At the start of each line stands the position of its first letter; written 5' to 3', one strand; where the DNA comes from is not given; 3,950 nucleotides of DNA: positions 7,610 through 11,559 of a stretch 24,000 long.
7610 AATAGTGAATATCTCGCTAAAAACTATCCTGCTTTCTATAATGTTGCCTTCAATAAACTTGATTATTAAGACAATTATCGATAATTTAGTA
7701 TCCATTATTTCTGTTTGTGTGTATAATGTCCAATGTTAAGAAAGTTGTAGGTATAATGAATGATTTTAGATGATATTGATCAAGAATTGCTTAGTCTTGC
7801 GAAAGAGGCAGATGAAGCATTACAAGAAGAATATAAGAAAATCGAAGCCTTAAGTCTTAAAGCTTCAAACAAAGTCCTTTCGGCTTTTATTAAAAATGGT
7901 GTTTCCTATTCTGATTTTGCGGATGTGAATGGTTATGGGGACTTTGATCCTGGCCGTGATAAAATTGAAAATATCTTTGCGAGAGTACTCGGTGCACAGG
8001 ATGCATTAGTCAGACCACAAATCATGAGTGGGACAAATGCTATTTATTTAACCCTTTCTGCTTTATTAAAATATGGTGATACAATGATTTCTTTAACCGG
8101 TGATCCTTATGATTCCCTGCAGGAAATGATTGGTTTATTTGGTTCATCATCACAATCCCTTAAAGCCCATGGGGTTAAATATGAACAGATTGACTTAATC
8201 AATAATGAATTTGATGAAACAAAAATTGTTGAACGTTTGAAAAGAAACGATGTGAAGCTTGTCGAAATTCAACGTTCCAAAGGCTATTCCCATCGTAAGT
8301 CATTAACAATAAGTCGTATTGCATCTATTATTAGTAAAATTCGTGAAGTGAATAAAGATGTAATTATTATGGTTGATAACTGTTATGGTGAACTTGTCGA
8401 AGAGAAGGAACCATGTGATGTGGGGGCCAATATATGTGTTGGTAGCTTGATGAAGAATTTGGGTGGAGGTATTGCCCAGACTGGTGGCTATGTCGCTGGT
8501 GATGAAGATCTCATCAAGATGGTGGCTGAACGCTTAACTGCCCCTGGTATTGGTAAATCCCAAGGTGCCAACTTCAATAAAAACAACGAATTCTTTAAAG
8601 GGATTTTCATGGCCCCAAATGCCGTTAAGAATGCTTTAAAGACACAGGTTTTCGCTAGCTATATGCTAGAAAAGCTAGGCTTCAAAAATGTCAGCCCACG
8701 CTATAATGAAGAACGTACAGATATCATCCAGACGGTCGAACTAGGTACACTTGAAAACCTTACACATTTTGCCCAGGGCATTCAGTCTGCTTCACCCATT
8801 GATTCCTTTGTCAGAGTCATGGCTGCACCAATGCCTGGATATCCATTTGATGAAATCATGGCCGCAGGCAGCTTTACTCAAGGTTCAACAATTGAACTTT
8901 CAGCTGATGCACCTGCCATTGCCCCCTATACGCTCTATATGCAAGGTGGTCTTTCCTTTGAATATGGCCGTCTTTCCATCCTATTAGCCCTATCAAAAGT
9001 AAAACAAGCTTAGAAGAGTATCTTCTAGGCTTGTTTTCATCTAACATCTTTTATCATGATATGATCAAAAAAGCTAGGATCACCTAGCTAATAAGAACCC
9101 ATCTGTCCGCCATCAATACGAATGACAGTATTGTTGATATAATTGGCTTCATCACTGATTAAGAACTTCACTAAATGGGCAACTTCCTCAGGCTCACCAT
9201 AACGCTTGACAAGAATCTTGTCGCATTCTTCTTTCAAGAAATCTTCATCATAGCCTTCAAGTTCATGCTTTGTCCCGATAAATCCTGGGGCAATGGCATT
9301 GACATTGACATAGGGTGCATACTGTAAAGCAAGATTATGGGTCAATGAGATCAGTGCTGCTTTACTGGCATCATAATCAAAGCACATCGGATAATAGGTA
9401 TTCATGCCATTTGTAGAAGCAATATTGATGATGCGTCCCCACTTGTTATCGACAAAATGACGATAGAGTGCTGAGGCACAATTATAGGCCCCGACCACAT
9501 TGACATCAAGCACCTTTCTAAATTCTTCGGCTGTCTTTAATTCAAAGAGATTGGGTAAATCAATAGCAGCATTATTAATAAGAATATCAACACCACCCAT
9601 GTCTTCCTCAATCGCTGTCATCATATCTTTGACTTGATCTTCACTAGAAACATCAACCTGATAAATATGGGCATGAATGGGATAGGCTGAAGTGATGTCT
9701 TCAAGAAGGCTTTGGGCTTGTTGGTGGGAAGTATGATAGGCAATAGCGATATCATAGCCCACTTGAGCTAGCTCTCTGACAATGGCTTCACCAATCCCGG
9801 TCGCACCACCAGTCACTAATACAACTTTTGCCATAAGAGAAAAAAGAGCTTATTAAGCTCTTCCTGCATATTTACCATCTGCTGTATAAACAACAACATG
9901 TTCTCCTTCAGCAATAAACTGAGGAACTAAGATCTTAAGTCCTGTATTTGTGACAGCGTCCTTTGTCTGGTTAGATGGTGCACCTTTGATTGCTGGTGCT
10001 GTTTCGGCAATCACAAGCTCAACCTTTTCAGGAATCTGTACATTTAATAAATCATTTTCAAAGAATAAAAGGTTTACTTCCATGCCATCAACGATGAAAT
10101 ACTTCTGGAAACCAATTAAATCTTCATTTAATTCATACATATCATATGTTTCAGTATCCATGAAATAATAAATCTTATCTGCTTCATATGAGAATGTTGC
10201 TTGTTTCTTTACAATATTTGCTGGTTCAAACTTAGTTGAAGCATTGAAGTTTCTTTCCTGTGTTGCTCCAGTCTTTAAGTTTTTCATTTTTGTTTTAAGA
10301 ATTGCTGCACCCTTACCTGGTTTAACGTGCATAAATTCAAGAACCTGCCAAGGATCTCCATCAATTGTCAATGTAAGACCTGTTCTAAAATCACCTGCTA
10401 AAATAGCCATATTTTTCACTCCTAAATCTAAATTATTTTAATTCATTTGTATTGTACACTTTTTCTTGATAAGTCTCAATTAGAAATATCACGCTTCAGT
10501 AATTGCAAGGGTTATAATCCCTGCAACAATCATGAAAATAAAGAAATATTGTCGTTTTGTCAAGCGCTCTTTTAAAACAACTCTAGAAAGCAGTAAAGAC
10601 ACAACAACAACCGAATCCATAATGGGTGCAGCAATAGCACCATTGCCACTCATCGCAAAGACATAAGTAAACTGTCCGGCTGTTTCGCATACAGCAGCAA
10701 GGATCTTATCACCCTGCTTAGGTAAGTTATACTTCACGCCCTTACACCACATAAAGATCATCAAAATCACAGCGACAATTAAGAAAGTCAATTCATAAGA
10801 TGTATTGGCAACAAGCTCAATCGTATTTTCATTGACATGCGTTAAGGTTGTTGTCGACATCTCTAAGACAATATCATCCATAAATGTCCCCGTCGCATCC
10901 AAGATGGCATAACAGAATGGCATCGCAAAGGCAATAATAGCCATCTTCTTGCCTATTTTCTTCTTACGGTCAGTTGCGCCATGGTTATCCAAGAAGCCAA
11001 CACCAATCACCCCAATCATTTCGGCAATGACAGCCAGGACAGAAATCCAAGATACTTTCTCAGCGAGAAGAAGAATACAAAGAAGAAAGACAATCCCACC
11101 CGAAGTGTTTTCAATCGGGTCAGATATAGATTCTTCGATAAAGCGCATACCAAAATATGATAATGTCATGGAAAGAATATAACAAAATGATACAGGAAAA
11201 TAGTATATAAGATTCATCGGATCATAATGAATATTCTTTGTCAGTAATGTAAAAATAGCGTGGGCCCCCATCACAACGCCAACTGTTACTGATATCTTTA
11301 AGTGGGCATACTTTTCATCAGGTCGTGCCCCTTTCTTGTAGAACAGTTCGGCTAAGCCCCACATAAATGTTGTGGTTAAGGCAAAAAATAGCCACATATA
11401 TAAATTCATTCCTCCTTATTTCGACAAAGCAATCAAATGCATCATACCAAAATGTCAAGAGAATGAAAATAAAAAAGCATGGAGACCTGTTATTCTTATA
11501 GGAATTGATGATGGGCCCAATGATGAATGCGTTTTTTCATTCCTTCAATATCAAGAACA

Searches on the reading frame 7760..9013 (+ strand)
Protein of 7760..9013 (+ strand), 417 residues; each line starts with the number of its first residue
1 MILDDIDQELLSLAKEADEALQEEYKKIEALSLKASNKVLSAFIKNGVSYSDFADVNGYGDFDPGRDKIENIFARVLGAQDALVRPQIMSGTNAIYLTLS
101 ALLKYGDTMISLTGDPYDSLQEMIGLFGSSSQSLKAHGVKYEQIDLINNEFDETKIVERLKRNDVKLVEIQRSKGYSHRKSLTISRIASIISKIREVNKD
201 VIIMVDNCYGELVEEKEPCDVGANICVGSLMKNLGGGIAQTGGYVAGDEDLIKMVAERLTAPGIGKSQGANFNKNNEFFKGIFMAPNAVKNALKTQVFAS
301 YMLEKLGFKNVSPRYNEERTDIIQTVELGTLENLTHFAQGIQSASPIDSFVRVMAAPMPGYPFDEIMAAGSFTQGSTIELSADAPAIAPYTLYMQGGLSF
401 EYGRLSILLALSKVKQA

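Call 34: search_protein_families(library=pfam, proteins=[window:7760-9013:+], max_evalue=0.001)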
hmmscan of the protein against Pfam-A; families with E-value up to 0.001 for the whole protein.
window:7760-9013:+ (417 aa): 2 families
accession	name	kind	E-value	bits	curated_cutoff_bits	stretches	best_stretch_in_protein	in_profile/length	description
PF06838.17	Met_gamma_lyase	-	1e-149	499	24.2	1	12-414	3-404/405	Methionine gamma-lyase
PF01053.26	Cys_Met_Meta_PP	-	6.2e-08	32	27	1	64-254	52-221/381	Cys/Met metabolism PLP-dependent enzyme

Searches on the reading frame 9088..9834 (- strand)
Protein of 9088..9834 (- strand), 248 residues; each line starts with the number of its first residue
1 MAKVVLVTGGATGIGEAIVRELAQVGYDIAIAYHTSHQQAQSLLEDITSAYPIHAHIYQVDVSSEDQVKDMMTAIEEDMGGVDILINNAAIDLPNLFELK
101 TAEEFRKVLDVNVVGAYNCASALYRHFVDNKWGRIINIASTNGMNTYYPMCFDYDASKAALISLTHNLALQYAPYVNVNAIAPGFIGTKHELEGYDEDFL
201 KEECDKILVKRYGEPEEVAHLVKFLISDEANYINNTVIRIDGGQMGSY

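Call 34: search_protein_families(library=pfam, proteins=[window:9088-9834:-], max_evalue=0.001)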
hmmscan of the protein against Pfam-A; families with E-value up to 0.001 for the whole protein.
window:9088-9834:- (248 aa): 5 families
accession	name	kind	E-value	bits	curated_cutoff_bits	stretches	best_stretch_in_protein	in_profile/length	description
PF13561.12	adh_short_C2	-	1.7e-52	178.8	27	1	11-243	3-234/236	Enoyl-(Acyl carrier protein) reductase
PF00106.31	adh_short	-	3.2e-51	174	26.6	1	3-190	1-186/195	short chain dehydrogenase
PF08659.16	KR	-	3.2e-13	50.4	22.6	1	5-125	3-125/180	KR domain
PF01370.27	Epimerase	-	7.7e-09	35.7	20.9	1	5-179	1-168/240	NAD dependent epimerase/dehydratase family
PF02719.21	Polysacc_synt_2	-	6e-05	22.8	20.2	1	5-128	1-120/293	Polysaccharide biosynthesis protein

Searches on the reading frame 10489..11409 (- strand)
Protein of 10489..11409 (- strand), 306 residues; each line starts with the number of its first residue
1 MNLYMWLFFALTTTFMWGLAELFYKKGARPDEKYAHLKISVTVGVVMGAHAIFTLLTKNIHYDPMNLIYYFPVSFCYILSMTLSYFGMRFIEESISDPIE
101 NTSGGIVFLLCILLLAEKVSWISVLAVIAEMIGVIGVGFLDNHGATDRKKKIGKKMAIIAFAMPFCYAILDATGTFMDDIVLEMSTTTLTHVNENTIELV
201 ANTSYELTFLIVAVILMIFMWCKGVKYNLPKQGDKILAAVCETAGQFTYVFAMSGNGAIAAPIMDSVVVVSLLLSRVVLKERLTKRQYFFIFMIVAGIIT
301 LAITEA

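Call 34: search_protein_families(library=pfam, proteins=[window:10489-11409:-], max_evalue=0.001)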
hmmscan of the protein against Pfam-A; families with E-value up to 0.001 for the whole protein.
window:10489-11409:- (306 aa): 1 family
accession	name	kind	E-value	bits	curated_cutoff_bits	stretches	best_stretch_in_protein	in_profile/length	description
PF00892.27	EamA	-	1.4e-14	55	28.2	2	207-301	36-133/135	EamA-like transporter family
